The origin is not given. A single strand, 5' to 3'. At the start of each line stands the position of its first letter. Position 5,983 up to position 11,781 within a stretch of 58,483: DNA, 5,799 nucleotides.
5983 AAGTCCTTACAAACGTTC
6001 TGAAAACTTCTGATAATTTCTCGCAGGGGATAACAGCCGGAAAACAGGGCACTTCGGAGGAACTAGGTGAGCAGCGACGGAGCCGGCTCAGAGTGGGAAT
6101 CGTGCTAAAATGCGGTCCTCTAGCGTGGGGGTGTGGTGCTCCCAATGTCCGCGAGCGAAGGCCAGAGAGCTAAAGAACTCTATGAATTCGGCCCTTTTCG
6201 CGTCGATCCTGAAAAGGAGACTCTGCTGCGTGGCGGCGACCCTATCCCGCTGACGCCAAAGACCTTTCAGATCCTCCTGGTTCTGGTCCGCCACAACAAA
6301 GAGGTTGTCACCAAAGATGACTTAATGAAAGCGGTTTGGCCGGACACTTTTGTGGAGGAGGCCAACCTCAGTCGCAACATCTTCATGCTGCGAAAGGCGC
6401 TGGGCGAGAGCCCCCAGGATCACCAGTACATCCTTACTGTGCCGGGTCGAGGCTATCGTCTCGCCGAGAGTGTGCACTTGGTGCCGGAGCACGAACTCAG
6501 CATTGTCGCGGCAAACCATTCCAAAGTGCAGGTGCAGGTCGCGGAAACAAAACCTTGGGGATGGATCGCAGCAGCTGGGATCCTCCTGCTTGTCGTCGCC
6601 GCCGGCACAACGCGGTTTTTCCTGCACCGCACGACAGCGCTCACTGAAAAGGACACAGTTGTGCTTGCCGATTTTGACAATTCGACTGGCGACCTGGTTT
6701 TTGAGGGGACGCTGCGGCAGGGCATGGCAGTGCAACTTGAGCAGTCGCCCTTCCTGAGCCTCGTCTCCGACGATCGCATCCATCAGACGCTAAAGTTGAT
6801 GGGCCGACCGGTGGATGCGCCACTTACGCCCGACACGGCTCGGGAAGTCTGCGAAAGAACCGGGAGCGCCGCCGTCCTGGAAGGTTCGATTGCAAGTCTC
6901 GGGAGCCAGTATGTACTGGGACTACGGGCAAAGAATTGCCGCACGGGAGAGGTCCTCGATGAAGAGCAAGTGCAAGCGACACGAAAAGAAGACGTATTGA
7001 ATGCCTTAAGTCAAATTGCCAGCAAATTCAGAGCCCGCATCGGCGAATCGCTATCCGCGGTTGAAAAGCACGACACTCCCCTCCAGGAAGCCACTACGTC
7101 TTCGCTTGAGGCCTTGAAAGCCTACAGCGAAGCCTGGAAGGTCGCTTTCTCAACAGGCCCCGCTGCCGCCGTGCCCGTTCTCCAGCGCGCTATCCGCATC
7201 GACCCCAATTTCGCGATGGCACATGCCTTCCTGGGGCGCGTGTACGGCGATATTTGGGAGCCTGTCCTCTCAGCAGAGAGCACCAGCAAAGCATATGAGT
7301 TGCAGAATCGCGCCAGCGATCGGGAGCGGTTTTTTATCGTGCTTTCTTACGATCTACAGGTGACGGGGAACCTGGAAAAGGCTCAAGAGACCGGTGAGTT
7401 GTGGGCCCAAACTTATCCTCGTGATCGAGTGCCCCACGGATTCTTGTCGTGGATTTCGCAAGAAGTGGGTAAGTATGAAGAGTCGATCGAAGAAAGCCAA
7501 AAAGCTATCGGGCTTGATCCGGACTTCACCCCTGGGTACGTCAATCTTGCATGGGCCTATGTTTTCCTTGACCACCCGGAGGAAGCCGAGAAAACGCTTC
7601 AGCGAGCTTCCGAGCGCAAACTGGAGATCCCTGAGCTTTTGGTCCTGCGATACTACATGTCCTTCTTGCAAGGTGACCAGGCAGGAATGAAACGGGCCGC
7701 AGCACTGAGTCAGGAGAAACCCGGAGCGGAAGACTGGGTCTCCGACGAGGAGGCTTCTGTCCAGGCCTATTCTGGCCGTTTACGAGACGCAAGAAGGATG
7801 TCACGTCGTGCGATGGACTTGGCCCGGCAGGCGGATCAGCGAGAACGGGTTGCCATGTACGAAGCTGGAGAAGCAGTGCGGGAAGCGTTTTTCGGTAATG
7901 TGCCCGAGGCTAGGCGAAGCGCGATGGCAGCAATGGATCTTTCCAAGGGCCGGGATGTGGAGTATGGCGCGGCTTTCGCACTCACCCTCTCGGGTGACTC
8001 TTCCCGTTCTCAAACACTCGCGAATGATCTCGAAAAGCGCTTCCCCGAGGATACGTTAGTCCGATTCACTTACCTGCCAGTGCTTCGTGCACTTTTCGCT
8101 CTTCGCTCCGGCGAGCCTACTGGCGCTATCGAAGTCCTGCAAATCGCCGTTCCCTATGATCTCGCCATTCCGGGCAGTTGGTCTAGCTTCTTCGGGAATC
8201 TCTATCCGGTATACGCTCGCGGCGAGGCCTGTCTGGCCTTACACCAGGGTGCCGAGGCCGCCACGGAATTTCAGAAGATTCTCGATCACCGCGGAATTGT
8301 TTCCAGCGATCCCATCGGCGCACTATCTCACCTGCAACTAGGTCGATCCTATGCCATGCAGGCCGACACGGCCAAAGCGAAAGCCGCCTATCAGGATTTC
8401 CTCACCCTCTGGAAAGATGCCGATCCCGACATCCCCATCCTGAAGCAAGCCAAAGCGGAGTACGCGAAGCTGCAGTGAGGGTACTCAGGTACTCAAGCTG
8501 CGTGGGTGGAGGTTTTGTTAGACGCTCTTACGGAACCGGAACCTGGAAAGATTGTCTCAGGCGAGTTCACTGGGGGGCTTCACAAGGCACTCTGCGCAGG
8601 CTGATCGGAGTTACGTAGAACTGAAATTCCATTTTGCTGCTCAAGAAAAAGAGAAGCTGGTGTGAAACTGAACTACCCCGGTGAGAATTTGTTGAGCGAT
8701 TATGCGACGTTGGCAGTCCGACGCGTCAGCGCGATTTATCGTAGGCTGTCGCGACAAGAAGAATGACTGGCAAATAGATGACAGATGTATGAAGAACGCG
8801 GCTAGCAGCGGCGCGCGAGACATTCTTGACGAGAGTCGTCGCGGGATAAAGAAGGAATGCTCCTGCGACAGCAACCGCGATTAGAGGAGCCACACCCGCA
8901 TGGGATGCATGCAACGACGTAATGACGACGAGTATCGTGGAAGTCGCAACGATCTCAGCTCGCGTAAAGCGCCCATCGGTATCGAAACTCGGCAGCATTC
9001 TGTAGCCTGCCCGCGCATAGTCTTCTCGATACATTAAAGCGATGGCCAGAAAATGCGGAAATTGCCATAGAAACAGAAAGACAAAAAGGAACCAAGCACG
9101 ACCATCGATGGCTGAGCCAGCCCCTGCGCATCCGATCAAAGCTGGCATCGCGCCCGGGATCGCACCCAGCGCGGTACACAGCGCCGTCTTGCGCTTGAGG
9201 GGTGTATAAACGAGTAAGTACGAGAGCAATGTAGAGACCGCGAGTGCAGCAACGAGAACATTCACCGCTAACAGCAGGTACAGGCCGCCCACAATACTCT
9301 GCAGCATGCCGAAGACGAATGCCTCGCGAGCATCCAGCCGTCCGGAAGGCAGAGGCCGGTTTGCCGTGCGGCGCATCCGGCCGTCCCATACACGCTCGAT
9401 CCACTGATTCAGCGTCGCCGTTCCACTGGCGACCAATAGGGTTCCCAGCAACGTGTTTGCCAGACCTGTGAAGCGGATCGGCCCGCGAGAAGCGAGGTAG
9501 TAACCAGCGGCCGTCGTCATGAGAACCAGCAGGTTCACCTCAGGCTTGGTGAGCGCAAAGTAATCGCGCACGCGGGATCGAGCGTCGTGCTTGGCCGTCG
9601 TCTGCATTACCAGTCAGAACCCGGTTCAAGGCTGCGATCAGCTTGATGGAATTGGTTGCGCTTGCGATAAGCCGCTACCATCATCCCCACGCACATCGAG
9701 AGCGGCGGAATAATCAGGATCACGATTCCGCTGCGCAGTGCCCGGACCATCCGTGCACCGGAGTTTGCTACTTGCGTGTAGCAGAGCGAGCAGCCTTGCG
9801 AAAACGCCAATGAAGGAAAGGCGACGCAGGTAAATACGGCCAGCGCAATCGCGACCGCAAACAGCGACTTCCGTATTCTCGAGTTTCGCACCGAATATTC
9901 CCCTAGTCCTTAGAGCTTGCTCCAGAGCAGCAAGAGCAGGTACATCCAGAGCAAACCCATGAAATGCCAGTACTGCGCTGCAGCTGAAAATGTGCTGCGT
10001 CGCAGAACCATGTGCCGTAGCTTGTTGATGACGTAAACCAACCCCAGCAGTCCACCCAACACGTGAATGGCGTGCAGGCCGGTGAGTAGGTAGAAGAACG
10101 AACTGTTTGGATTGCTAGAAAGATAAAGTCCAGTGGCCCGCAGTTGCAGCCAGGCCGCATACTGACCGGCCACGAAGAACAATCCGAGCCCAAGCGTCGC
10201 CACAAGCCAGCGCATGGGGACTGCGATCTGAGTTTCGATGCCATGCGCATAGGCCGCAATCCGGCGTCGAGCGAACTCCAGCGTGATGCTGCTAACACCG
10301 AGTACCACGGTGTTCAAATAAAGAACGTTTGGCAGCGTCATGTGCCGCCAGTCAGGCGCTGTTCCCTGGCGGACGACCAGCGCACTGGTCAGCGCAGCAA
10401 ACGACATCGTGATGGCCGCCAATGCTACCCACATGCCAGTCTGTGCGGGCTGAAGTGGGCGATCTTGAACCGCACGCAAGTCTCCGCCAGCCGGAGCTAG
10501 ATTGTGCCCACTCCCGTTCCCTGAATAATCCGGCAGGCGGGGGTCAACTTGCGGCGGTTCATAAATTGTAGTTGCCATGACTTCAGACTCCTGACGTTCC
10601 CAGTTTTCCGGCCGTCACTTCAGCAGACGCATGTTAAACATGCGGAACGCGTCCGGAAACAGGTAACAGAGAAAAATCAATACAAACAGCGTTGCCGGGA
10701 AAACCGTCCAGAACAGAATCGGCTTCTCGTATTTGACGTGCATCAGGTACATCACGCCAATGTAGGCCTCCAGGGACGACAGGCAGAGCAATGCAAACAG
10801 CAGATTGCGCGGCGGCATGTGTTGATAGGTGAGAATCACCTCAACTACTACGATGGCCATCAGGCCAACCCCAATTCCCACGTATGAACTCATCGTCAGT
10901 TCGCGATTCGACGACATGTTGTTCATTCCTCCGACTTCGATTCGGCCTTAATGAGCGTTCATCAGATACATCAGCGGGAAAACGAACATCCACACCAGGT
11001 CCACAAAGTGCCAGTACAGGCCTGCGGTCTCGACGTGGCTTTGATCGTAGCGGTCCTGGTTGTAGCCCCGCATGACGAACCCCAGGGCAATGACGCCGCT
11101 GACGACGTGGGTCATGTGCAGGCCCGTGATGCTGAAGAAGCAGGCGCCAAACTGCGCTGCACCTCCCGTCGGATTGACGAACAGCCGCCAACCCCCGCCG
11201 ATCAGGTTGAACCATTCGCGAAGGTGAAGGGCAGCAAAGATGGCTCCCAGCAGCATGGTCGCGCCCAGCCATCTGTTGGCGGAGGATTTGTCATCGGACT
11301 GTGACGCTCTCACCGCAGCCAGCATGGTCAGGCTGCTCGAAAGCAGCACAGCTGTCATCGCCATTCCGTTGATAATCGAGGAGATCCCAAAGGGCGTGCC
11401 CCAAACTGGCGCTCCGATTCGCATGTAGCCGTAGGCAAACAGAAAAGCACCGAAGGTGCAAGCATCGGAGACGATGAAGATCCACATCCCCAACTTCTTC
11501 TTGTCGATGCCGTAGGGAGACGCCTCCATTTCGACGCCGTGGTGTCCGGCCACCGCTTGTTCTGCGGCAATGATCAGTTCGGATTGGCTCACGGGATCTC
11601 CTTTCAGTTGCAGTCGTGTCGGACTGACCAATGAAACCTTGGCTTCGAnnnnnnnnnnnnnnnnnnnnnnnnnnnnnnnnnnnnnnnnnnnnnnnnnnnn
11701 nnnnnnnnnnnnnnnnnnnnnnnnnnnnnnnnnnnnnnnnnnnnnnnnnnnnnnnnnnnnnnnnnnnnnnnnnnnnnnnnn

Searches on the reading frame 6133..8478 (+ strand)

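Call 13: search_protein_families(library=pfam, proteins=[window:6133-8478:+], max_evalue=0.001)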
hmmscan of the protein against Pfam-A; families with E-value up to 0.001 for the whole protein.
window:6133-8478:+ (781 aa): 9 families
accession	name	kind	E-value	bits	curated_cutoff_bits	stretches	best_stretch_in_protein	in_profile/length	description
PF00486.34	Trans_reg_C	-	2e-19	69.9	26.2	1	35-110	1-77/77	Transcriptional regulatory protein, C terminal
PF13181.12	TPR_8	-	2.3e-11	43.3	25.7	0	469-495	4-30/34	Tetratricopeptide repeat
PF13424.12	TPR_12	-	8.6e-10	39.1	30.1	0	696-760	9-75/77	Tetratricopeptide repeat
PF07719.23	TPR_2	-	1.7e-09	37.5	27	0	469-492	4-27/34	Tetratricopeptide repeat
PF14559.12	TPR_19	-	8.6e-09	36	25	1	446-495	5-54/68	Tetratricopeptide repeat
PF13414.12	TPR_11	-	1.1e-08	35.1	26.8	0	446-476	8-38/42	TPR repeat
PF13428.12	TPR_14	-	1.5e-07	31.9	23.5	0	469-495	4-30/44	Tetratricopeptide repeat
PF13431.12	TPR_17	-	3.6e-07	30.4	24.4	0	456-486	3-33/34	Tetratricopeptide repeat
PF13174.12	TPR_6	-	1.4e-05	25.8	26.3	0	734-758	4-28/33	Tetratricopeptide repeat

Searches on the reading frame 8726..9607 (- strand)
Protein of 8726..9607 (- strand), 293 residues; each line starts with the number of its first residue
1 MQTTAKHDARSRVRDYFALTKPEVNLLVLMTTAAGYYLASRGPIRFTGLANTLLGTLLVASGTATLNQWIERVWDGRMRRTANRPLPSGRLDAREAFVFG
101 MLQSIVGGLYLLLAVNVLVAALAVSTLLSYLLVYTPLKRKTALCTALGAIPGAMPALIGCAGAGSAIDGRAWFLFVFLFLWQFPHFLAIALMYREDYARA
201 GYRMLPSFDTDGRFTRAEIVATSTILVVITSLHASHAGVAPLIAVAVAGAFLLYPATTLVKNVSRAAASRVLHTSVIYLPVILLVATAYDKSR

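Call 3: search_protein_families(library=pfam, proteins=[window:8726-9607:-], max_evalue=0.01)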
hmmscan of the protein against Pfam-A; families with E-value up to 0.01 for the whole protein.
window:8726-9607:- (293 aa): 1 family
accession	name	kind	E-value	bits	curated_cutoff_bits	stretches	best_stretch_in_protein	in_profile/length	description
PF01040.23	UbiA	-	2.8e-53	181.2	34.2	1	28-271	1-244/250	UbiA prenyltransferase family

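Call 7: search_protein_families(library=ncbifam, proteins=[window:8726-9607:-], max_evalue=0.01)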
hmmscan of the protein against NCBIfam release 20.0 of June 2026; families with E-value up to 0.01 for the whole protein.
window:8726-9607:- (293 aa): 19 families
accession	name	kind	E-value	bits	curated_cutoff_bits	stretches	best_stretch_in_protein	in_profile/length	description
TIGR01473.1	cyoE_ctaB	equivalog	4.7e-72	243.1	210.3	1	14-286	1-277/281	heme o synthase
NF003349.0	PRK04375.1-2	equivalog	2.5e-65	220.7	246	1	4-285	16-305/318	heme o synthase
NF003348.0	PRK04375.1-1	equivalog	2.8e-47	161.5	285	1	13-285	3-278/292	heme o synthase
TIGR01474.1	ubiA_proteo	equivalog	1.8e-17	63.7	275.45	1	20-267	11-259/282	4-hydroxybenzoate octaprenyltransferase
TIGR01475.1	ubiA_other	subfamily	1.1e-12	48.1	180.8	1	12-288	1-277/282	UbiA-like polyprenyltransferase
NF009524.0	PRK12886.1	equivalog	2.9e-11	43.3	387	1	15-291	10-284/291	prenyltransferase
NF009523.0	PRK12884.1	equivalog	5.8e-11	42.1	269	1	12-285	3-272/279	prenyltransferase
NF009514.0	PRK12873.1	equivalog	4.1e-10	39.5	246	1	11-203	8-207/297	4-hydroxybenzoate polyprenyltransferase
NF041586.1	MqnP_DT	exception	6e-09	36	430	1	15-261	2-246/277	menaquinone biosynthesis prenyltransferase MqnP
NF041585.1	MqnP_Cj_Hp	exception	2e-08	34.1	375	1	47-287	37-277/281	menaquinone biosynthesis prenyltransferase MqnP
NF009515.0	PRK12874.1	equivalog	2.4e-08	33.7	392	1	46-290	43-287/291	4-hydroxybenzoate polyprenyltransferase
NF009522.0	PRK12883.1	equivalog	7.3e-08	32.2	353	1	55-287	45-273/279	geranylgeranylglycerol-phosphate geranylgeranyltransferase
NF009521.0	PRK12882.1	equivalog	4.5e-07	29.4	296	1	11-278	3-268/280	geranylgeranylglycerol-phosphate geranylgeranyltransferase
NF009526.0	PRK12888.1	equivalog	1.7e-06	27.7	364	1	57-285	62-288/301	4-hydroxybenzoate octaprenyltransferase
NF009517.0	PRK12876.1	equivalog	2e-06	27.4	419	1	65-145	65-143/300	prenyltransferase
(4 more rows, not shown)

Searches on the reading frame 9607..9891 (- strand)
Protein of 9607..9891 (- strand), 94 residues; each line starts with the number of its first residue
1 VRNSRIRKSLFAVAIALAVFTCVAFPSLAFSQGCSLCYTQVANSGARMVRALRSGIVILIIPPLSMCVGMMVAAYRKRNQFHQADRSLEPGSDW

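Call 3: search_protein_families(library=pfam, proteins=[window:9607-9891:-], max_evalue=0.01)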
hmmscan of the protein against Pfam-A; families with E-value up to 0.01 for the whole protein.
window:9607-9891:- (94 aa): 1 family
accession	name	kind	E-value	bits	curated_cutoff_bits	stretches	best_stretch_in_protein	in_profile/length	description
PF04956.18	TrbC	-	0.0023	18.6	27.9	1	3-77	4-73/98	TrbC/VIRB2 pilin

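Call 55: search_protein_families(library=ncbifam, proteins=[window:9607-9891:-], max_evalue=0.001)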
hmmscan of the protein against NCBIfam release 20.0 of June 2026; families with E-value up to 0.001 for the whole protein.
window:9607-9891:- (94 aa): 0 families

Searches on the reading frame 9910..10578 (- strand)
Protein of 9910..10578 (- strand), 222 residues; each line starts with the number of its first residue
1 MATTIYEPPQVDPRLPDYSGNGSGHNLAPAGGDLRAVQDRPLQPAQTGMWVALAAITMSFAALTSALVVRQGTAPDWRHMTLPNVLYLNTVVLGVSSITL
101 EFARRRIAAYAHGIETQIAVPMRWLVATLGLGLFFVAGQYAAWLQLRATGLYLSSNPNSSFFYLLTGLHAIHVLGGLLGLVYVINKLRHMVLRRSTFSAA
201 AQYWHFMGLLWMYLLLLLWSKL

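Call 3: search_protein_families(library=pfam, proteins=[window:9910-10578:-], max_evalue=0.01)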
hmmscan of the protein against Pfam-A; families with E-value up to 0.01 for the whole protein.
window:9910-10578:- (222 aa): 1 family
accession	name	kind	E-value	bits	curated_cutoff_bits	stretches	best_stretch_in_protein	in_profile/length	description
PF00510.24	COX3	-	1.5e-10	41.8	23.8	1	84-218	125-253/258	Cytochrome c oxidase subunit III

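Call 7: search_protein_families(library=ncbifam, proteins=[window:9910-10578:-], max_evalue=0.01)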
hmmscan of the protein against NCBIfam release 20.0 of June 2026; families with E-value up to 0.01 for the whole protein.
window:9910-10578:- (222 aa): 4 families
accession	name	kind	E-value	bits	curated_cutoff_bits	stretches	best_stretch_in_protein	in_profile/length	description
NF050119.1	aa3_CtaE_Actin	exception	1.6e-21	77.4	190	1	40-217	7-185/190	aa3-type cytochrome oxidase subunit III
TIGR02842.1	CyoC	equivalog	1.4e-12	48.3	223.75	1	48-215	4-171/180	cytochrome o ubiquinol oxidase subunit III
TIGR02897.1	QoxC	equivalog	7.8e-12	45.7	239.9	1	47-215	12-181/190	cytochrome aa3 quinol oxidase subunit III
NF007944.0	PRK10663.1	equivalog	2.1e-08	34.2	340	1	48-215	28-195/204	cytochrome o ubiquinol oxidase subunit III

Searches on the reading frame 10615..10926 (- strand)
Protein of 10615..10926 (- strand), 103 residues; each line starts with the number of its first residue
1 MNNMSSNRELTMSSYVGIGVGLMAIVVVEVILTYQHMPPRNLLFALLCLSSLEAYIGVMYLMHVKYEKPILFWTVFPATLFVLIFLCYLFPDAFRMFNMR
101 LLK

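Call 3: search_protein_families(library=pfam, proteins=[window:10615-10926:-], max_evalue=0.01)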
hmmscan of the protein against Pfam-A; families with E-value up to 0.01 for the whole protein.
window:10615-10926:- (103 aa): 1 family
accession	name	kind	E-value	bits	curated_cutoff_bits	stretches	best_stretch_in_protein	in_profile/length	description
PF03626.19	COX4_pro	-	4.9e-06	27.3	28.9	1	19-86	4-71/72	Prokaryotic Cytochrome C oxidase subunit IV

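Call 55: search_protein_families(library=ncbifam, proteins=[window:10615-10926:-], max_evalue=0.001)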
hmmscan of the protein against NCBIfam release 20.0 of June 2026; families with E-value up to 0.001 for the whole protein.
window:10615-10926:- (103 aa): 0 families

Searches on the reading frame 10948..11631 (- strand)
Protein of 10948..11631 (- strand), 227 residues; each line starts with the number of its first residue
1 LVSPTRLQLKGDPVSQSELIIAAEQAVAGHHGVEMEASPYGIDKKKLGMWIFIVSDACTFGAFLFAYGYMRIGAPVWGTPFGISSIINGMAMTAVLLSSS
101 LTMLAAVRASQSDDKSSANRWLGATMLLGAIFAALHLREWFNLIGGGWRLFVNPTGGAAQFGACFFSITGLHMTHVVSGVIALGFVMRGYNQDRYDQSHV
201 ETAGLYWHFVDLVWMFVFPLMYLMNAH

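Call 3: search_protein_families(library=pfam, proteins=[window:10948-11631:-], max_evalue=0.01)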
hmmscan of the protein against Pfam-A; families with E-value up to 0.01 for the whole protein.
window:10948-11631:- (227 aa): 1 family
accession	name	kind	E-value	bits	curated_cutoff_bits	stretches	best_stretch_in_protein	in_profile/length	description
PF00510.24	COX3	-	5.1e-18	66.3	23.8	1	22-223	59-255/258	Cytochrome c oxidase subunit III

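Call 7: search_protein_families(library=ncbifam, proteins=[window:10948-11631:-], max_evalue=0.01)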
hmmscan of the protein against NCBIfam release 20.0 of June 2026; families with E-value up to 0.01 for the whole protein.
window:10948-11631:- (227 aa): 4 families
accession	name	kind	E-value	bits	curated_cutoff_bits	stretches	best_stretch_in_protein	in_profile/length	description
TIGR02842.1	CyoC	equivalog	2.7e-25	89.7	223.75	1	46-225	2-178/180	cytochrome o ubiquinol oxidase subunit III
NF050119.1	aa3_CtaE_Actin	exception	2.6e-23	83.3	190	1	46-224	12-189/190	aa3-type cytochrome oxidase subunit III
NF007944.0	PRK10663.1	equivalog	1.2e-22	80.7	340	1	43-226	23-203/204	cytochrome o ubiquinol oxidase subunit III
TIGR02897.1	QoxC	equivalog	9.7e-20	71.5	239.9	1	45-224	10-187/190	cytochrome aa3 quinol oxidase subunit III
